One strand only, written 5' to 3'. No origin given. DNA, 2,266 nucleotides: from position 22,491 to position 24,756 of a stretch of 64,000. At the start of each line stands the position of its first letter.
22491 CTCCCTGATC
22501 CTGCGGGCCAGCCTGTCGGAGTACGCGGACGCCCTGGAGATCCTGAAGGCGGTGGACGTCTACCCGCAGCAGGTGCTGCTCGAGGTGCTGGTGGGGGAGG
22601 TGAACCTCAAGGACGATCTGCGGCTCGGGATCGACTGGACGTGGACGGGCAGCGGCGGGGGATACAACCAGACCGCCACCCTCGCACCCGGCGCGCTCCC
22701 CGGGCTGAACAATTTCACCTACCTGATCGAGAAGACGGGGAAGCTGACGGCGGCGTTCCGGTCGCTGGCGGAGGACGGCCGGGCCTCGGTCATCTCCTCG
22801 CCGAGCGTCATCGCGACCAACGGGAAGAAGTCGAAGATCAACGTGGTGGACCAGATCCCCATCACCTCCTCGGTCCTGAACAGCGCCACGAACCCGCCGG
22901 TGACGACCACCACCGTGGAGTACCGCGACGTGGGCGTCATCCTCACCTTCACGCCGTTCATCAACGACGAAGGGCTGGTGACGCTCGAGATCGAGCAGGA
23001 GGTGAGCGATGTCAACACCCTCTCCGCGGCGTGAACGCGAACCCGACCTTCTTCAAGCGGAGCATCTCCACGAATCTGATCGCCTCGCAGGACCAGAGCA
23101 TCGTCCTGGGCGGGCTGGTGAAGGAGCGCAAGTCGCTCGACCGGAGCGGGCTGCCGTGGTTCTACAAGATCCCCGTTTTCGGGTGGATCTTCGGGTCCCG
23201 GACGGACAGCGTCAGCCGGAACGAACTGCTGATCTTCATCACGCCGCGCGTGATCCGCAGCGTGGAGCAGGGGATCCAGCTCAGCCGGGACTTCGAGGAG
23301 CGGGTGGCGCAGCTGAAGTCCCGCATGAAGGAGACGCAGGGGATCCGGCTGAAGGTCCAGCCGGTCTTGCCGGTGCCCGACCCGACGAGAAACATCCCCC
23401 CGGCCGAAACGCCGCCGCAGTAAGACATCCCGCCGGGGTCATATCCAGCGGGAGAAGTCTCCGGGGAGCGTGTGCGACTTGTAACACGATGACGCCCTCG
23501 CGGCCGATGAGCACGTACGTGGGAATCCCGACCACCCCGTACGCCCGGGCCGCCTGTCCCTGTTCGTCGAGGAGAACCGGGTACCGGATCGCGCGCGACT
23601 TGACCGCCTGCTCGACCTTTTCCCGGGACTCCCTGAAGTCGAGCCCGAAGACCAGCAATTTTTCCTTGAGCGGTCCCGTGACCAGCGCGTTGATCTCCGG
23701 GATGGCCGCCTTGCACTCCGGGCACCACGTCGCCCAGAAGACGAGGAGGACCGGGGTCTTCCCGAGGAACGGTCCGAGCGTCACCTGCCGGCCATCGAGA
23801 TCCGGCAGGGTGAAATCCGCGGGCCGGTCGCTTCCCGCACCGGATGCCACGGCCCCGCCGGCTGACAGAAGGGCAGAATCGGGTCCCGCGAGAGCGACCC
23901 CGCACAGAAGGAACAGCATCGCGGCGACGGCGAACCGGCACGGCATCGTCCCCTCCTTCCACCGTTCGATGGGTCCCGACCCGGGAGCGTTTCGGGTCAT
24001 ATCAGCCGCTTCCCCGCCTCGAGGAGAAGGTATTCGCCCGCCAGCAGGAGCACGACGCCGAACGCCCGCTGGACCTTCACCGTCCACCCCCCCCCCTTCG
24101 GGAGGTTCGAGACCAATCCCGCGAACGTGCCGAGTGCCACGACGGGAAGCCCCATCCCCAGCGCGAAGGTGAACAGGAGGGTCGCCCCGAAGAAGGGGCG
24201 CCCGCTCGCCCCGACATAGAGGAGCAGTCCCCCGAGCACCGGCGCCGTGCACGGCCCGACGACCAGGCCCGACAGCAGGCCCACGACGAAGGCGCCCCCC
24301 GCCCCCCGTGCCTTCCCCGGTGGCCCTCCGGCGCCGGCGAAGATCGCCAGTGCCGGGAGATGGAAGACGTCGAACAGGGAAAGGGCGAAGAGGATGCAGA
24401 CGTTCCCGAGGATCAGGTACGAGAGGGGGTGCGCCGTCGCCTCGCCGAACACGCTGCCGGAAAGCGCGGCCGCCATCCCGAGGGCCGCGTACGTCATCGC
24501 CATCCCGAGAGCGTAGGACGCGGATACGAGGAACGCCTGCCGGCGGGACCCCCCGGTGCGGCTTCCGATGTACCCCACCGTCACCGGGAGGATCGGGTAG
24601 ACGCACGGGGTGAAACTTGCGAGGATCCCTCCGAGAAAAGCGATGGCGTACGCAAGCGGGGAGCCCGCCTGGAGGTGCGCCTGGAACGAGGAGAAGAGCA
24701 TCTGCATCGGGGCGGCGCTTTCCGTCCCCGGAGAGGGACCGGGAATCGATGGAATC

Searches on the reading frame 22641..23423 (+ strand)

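Call 6: search_protein_families(library=pfam, proteins=[window:22641-23423:+], max_evalue=0.01)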
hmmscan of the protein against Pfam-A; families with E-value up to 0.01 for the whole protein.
window:22641-23423:+ (260 aa): 1 family
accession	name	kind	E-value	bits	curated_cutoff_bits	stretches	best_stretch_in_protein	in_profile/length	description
PF00263.26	Secretin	-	2.2e-21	76.6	27.5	1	130-206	93-169/169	Bacterial type II and III secretion system protein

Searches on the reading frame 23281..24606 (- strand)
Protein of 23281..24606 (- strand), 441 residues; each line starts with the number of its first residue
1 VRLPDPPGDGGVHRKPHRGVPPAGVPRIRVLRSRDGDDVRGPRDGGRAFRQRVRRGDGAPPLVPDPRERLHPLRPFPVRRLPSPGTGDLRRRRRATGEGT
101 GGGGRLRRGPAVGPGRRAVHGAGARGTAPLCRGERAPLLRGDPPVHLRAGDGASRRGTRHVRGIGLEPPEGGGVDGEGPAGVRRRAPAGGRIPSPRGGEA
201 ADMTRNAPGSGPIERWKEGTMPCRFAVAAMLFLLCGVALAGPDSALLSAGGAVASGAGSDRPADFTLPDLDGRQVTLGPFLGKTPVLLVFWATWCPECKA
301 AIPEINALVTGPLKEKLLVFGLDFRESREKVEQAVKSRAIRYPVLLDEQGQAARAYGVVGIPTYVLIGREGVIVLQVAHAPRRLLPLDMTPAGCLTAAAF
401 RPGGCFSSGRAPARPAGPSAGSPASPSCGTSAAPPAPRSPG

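Call 6: search_protein_families(library=pfam, proteins=[window:23281-24606:-], max_evalue=0.01)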
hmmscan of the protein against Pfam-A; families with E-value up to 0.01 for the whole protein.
window:23281-24606:- (441 aa): 5 families
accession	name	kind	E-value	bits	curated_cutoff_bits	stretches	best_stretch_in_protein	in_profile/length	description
PF00578.27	AhpC-TSA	-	8.5e-21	74.6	26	1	263-374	6-122/124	AhpC/TSA family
PF08534.16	Redoxin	-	4.6e-17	62.6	26.6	1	262-374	7-129/148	Redoxin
PF13905.12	Thioredoxin_8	-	3.1e-09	37.5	27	1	284-371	2-92/94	Thioredoxin-like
PF00085.26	Thioredoxin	-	8.4e-08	32.6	23.5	1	283-333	18-67/103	Thioredoxin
PF13098.12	Thioredoxin_2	-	5.6e-07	30.3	27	1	283-375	5-89/104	Thioredoxin-like domain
